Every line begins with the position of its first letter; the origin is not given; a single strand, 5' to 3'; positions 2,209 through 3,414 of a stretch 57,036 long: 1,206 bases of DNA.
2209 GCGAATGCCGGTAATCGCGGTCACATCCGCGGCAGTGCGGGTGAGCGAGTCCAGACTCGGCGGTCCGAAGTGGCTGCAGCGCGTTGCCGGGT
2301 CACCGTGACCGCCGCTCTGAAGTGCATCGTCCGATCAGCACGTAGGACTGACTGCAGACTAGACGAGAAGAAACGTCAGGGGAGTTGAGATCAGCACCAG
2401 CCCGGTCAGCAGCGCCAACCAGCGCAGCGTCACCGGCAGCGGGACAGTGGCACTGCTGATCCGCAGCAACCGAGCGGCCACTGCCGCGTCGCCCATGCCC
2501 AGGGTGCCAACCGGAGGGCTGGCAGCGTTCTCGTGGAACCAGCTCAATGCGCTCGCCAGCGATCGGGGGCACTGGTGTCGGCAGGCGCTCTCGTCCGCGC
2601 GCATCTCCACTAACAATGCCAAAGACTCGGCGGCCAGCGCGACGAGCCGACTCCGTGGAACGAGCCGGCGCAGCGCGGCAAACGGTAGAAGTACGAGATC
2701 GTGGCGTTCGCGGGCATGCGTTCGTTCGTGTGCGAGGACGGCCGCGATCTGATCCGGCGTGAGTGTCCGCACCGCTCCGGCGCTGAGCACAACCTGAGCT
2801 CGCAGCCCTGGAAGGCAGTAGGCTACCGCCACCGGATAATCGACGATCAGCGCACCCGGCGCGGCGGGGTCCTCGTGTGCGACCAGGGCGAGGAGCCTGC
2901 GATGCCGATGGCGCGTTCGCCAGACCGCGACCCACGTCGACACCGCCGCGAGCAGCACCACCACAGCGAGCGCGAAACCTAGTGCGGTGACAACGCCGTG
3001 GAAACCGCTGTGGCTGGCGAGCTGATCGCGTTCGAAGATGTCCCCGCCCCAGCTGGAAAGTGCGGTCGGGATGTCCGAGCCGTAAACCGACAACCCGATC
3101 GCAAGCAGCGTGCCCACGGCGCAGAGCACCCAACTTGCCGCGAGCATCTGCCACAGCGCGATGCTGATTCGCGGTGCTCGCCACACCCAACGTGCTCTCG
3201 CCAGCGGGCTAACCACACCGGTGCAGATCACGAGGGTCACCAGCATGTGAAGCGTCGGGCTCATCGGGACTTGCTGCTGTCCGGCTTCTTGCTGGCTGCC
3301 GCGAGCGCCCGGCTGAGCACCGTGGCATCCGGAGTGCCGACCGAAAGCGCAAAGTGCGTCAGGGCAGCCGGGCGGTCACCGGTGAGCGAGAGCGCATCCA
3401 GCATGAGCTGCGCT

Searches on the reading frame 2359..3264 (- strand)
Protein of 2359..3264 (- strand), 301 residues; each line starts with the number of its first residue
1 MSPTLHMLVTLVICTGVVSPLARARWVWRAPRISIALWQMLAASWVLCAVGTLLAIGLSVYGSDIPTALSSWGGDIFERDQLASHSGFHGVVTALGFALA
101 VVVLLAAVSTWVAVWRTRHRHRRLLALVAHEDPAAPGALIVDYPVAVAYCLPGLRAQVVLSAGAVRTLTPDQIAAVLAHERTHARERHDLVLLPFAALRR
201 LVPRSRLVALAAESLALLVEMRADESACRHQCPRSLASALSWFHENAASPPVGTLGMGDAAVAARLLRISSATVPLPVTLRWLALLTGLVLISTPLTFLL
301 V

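Call 71: search_protein_families(library=pfam, proteins=[window:2359-3264:-], max_evalue=0.01)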
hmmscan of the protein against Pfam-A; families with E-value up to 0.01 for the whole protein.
window:2359-3264:- (301 aa): 2 families
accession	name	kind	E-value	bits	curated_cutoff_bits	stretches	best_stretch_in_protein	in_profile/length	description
PF01435.24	Peptidase_M48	-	3.5e-08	33.9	20.3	1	117-195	4-87/186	Peptidase family M48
PF05569.17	Peptidase_M56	-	0.0013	18.5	31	1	134-226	154-246/296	BlaR1 peptidase M56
